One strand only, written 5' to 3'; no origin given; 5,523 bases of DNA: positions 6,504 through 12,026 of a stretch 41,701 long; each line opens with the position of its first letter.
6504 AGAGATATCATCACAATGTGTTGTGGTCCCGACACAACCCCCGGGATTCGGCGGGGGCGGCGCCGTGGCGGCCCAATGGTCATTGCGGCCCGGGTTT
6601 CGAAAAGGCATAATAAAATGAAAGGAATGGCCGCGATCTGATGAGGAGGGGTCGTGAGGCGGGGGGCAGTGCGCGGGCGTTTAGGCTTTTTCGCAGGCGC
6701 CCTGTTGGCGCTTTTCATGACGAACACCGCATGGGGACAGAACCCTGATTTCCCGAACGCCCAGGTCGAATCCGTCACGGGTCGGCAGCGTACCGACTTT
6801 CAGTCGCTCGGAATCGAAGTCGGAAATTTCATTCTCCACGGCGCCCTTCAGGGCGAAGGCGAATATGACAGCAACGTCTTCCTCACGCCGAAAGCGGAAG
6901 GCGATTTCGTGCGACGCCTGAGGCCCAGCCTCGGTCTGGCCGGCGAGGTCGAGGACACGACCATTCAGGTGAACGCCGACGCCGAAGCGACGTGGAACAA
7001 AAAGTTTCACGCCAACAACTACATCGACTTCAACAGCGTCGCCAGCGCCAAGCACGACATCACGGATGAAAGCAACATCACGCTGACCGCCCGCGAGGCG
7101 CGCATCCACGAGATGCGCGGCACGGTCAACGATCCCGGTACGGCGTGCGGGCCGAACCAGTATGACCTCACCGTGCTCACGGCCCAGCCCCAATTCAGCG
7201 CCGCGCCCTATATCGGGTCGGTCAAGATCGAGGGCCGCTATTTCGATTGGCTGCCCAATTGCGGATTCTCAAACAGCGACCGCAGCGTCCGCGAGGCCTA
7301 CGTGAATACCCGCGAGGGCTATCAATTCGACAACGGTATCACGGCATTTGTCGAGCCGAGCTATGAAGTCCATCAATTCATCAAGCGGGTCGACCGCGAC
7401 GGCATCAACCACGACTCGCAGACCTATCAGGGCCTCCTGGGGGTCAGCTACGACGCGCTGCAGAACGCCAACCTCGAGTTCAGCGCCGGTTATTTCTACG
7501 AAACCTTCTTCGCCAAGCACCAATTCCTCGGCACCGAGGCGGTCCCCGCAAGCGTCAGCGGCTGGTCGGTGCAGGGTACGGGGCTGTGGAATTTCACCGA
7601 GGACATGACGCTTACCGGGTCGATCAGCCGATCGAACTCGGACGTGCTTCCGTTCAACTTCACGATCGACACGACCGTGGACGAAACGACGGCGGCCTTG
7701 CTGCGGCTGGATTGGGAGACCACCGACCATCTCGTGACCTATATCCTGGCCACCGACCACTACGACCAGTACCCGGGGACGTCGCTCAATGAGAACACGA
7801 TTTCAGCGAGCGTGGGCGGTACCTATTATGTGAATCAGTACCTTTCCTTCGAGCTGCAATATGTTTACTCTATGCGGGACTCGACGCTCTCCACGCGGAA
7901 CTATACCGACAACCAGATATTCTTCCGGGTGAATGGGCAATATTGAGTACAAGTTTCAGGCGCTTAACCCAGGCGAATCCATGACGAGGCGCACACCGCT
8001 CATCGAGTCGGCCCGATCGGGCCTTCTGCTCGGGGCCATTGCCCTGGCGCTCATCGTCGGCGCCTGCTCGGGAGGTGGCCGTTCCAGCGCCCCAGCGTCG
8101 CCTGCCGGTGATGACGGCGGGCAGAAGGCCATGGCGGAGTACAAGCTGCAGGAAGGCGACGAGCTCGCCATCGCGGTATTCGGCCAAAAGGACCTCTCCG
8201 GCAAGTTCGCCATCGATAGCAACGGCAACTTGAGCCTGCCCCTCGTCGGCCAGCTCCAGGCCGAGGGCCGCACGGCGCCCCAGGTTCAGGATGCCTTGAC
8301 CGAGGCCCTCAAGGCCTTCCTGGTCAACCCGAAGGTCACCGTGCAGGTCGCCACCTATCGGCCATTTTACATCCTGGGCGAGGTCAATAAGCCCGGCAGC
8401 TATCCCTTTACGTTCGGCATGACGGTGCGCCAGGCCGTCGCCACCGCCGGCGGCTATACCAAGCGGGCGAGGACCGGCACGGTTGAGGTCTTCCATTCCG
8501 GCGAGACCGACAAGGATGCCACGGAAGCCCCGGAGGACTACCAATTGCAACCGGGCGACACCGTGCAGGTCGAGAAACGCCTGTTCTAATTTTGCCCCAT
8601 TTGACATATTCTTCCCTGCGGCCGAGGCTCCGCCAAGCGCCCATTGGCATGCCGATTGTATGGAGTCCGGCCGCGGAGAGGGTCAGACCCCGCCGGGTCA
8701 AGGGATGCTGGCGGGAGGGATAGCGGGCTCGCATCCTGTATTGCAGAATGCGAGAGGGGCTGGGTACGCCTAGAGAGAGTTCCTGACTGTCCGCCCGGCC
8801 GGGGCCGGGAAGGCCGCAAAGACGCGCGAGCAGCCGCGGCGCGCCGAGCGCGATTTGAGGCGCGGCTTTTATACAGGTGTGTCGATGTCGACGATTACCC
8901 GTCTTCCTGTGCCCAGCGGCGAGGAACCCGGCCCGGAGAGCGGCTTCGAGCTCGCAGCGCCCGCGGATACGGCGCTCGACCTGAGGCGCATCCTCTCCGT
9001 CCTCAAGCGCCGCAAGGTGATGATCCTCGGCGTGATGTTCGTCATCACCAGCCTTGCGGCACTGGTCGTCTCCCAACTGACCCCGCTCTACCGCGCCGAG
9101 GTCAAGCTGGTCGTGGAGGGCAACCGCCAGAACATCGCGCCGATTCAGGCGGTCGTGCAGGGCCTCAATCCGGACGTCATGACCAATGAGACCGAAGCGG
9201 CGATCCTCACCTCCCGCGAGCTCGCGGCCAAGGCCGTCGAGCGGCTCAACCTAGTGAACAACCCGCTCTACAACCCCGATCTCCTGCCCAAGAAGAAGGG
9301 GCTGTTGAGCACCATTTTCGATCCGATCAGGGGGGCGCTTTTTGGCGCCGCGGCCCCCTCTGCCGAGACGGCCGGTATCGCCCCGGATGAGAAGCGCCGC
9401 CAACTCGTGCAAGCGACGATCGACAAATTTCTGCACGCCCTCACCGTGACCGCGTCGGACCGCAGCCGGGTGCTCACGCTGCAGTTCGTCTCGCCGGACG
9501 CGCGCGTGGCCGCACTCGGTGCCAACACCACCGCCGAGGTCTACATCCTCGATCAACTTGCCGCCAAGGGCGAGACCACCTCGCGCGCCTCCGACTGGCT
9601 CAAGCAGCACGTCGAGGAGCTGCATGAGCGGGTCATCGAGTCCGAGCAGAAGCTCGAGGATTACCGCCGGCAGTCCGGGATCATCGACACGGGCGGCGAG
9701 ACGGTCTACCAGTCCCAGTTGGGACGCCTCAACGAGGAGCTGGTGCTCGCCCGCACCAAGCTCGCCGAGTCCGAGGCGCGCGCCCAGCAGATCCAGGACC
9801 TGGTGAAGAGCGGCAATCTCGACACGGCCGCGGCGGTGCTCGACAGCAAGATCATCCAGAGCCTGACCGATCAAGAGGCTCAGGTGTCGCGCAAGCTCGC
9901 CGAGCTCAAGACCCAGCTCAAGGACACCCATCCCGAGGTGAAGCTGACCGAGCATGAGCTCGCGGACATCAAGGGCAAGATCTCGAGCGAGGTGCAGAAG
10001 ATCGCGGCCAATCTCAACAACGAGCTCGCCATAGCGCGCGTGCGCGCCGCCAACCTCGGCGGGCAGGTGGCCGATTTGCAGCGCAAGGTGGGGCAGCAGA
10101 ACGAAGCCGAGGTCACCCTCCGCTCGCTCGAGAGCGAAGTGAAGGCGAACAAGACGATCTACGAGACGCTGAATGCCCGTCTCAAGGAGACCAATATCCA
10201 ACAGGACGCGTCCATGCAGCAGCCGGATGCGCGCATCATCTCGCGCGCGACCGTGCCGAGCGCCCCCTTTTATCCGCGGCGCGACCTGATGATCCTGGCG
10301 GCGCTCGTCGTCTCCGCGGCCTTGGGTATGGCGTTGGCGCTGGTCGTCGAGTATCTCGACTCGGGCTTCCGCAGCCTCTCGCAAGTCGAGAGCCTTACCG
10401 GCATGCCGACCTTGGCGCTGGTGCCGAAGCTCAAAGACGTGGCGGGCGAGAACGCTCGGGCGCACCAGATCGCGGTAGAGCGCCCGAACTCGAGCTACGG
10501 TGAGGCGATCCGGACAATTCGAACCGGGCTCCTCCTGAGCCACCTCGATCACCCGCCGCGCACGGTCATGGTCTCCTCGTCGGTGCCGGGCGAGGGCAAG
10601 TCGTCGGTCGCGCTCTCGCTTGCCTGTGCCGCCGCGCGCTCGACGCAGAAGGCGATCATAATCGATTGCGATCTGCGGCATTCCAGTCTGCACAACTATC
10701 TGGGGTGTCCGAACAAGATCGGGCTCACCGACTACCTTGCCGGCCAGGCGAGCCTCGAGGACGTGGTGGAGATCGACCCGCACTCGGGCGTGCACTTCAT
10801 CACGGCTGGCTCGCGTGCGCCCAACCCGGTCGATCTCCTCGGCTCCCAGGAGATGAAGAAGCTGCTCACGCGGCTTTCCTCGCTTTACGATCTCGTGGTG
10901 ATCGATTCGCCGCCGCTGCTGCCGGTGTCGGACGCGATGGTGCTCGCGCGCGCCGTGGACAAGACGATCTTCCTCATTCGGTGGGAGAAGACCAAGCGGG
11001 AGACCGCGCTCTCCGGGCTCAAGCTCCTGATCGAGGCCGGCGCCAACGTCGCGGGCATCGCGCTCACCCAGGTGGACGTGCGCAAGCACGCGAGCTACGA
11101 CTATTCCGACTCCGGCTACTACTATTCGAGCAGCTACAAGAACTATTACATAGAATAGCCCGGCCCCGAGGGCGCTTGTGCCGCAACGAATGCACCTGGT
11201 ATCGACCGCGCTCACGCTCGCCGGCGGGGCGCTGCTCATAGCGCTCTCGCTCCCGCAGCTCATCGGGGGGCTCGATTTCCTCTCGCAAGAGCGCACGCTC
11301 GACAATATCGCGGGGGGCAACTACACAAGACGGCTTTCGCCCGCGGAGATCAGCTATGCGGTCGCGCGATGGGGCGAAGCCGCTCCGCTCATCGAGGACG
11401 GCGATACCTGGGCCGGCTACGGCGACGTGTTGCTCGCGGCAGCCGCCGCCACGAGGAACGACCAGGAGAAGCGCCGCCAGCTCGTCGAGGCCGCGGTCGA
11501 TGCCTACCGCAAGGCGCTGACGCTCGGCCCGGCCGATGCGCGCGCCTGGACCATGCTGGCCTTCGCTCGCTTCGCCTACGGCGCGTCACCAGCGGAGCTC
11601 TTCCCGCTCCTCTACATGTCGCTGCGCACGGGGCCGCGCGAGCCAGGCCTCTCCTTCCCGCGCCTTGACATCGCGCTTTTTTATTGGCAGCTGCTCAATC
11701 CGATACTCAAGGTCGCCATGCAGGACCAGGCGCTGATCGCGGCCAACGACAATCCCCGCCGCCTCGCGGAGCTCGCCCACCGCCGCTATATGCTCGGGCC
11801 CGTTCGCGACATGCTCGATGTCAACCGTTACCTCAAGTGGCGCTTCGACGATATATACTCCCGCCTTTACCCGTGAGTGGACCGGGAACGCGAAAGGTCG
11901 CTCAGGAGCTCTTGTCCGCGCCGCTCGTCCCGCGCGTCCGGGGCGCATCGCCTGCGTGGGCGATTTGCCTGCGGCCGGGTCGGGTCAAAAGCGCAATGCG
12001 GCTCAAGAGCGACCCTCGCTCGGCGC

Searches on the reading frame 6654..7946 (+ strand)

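Call 6: search_protein_families(library=pfam, proteins=[window:6654-7946:+], max_evalue=0.001)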
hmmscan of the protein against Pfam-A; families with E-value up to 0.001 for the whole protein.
window:6654-7946:+ (430 aa): 1 family
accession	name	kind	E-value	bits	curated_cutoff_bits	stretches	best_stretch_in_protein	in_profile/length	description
PF10082.15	BBP2_2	-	3.8e-38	131.8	23.7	1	49-430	3-378/378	Putative beta-barrel porin 2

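Call 7: search_protein_families(library=ncbifam, proteins=[window:6654-7946:+], max_evalue=0.001)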
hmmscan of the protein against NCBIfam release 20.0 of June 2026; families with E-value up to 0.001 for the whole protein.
window:6654-7946:+ (430 aa): 2 families
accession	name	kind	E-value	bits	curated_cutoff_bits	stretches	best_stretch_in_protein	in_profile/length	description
TIGR03014.2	EpsL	equivalog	4e-06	26.1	275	1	300-430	252-385/385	XrtB/PEP-CTERM-associated polysaccharide biosynthesis outer membrane protein EpsL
TIGR03016.1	pepcterm_hypo_1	hypoth_equivalog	5e-06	25.7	90.85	0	339-430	378-477/477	TIGR03016 family PEP-CTERM system-associated outer membrane protein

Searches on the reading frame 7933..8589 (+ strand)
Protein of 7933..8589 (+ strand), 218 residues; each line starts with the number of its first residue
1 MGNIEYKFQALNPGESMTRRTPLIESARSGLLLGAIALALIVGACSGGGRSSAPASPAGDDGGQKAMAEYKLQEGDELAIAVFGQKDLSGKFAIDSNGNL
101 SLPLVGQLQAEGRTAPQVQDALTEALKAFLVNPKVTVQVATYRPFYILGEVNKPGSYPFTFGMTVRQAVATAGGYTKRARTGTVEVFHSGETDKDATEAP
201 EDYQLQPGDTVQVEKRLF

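Call 6: search_protein_families(library=pfam, proteins=[window:7933-8589:+], max_evalue=0.001)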
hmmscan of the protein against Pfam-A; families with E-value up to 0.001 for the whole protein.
window:7933-8589:+ (218 aa): 3 families
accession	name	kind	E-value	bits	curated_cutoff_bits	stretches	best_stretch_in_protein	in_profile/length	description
PF02563.21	Poly_export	-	9.2e-26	90.3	28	1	66-139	3-76/77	Polysaccharide biosynthesis/export protein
PF10531.15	SLBB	-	2.3e-12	47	27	1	145-186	2-43/55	SLBB domain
PF22461.2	SLBB_2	-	2e-10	41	27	1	145-213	3-79/79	SLBB domain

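Call 59: search_protein_families(library=ncbifam, proteins=[window:7933-8589:+], max_evalue=0.001)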
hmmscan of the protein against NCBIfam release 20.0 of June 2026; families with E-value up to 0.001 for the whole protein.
window:7933-8589:+ (218 aa): 4 families
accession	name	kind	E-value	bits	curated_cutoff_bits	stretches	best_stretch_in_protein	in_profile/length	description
TIGR03027.2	pepcterm_export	equivalog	8.8e-26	90.6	180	1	69-218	2-169/169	XrtA/PEP-CTERM system exopolysaccharide export protein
NF041843.1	EpsY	equivalog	1.3e-22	80.1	320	1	26-191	11-176/211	exopolysaccharide export protein EpsY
TIGR03028.1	EpsE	equivalog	1.9e-21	76.5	262.65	2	69-143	1-77/239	polysaccharide export protein EpsE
NF011658.0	PRK15078.1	subfamily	4.5e-15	55.3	333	1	94-194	120-223/380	polysaccharide export protein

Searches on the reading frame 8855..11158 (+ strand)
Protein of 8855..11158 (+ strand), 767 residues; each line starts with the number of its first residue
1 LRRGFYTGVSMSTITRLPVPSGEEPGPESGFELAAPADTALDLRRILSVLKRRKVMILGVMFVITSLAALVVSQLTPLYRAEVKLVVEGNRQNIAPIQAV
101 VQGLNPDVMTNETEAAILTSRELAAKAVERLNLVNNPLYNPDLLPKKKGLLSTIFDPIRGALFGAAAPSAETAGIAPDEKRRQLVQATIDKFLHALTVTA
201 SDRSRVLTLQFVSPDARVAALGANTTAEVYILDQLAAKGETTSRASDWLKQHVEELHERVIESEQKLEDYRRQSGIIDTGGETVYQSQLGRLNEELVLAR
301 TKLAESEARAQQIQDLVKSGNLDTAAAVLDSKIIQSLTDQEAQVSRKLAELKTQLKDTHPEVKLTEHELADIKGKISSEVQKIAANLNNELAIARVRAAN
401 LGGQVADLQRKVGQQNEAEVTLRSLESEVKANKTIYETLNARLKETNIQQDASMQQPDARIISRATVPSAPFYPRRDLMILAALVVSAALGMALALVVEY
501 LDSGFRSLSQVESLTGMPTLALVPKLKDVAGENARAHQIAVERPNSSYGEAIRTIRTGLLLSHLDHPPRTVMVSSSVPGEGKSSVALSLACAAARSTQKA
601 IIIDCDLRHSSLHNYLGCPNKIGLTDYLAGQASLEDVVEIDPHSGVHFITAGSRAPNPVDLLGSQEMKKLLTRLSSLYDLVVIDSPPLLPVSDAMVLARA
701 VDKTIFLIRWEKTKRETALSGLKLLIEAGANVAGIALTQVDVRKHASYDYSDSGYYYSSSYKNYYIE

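Call 6: search_protein_families(library=pfam, proteins=[window:8855-11158:+], max_evalue=0.001)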
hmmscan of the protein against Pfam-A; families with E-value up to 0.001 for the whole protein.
window:8855-11158:+ (767 aa): 6 families
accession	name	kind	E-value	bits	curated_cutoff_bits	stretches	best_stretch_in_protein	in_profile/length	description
PF02706.20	Wzz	-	3.6e-11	43.7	25.5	1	41-129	3-89/91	Chain length determinant protein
PF13807.11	GNVR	-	7.8e-11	42.2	27.7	1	424-497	8-79/82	G-rich domain on putative tyrosine kinase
PF13614.12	AAA_31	-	3.4e-07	30.8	27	1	570-727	3-162/177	AAA domain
PF09140.17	MipZ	-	2.6e-05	24.1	20.7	1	571-686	3-108/262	ATPase MipZ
PF01656.29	CbiA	-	9.2e-05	22.8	25.4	1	579-745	9-88/125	CobQ/CobB/MinD/ParA nucleotide binding domain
PF10609.15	ParA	-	0.00022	21.2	27.1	1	570-621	5-56/246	NUBPL iron-transfer P-loop NTPase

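Call 7: search_protein_families(library=ncbifam, proteins=[window:8855-11158:+], max_evalue=0.001)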
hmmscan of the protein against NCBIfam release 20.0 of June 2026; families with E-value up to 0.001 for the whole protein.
window:8855-11158:+ (767 aa): 17 families
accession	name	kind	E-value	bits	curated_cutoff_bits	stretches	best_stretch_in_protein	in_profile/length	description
TIGR01005.1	eps_transp_fam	subfamily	2.8e-105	353.2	411.7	1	38-765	1-743/754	exopolysaccharide transport protein family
NF007350.0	PRK09841.1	equivalog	9.9e-57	192.5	1248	2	418-762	368-725/726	tyrosine-protein kinase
NF008568.0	PRK11519.1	equivalog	5.6e-54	183.5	1068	1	404-762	354-716/720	tyrosine-protein kinase Wzc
TIGR03017.1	EpsF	equivalog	7.5e-48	163.3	422.75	2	190-523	117-443/444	chain length determinant protein EpsF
TIGR01007.1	eps_fam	subfamily_domain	1.9e-40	138.6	108.05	1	550-751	1-201/204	polysaccharide biosynthesis tyrosine autokinase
TIGR03007.1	pepcterm_ChnLen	equivalog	1.6e-36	125.6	278.85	1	185-537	102-474/498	XrtA system polysaccharide chain length determinant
TIGR03018.1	pepcterm_TyrKin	hypoth_equivalog_domain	1.9e-35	122.1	230.65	1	540-725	3-196/207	XrtA-associated tyrosine autokinase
TIGR03029.1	EpsG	equivalog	9.4e-32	110.2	313.8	1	535-738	70-273/274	chain length determinant protein tyrosine kinase EpsG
TIGR01969.1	minD_arch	subfamily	7.3e-12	45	201.75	1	569-738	1-168/251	cell division ATPase MinD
TIGR01968.1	minD_bact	equivalog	2.2e-09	37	212.9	1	570-687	3-121/261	septum site-determining protein MinD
TIGR01006.1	polys_exp_MPA1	subfamily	2.4e-09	37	296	2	406-526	104-224/226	CspC family polysaccharide chain length determinant protein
TIGR03815.1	CpaE_hom_Actino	equivalog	9.7e-07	28.2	154.45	1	569-706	112-250/340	septum site-determining protein Ssd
NF041546.1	ParA_partition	equivalog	2.7e-06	27.1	180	0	579-612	10-43/203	ParA family partition ATPase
NF008079.0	PRK10818.1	equivalog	8.8e-06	25.2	508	1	569-699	3-135/270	septum site-determining protein MinD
TIGR01010.1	BexC_CtrB_KpsE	subfamily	1.9e-05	24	437.5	0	287-393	170-275/362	polysaccharide export inner-membrane protein, BexC/CtrB/KpsE family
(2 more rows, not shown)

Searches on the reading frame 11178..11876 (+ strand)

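Call 6: search_protein_families(library=pfam, proteins=[window:11178-11876:+], max_evalue=0.001)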
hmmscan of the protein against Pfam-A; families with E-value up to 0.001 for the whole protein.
window:11178-11876:+ (232 aa): 0 families

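Call 7: search_protein_families(library=ncbifam, proteins=[window:11178-11876:+], max_evalue=0.001)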
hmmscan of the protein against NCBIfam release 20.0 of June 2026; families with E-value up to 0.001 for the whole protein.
window:11178-11876:+ (232 aa): 1 family
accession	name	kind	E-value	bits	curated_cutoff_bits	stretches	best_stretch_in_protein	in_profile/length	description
NF038257.2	exopoly_VpsP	subfamily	0.00091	18.9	125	0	89-194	82-191/213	VpsP family polysaccharide biosynthesis protein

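Call 20: search_protein_families(library=pfam, proteins=[window:11178-11876:+], max_evalue=0.01)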
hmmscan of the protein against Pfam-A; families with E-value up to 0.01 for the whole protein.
window:11178-11876:+ (232 aa): 2 families
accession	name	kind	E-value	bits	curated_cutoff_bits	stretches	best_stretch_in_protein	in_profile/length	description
PF13414.12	TPR_11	-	0.0013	18.8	26.8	1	104-132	11-39/42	TPR repeat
PF19998.4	fvmX1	-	0.0051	16.4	27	1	60-109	30-78/269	FtsH ternary system domain X1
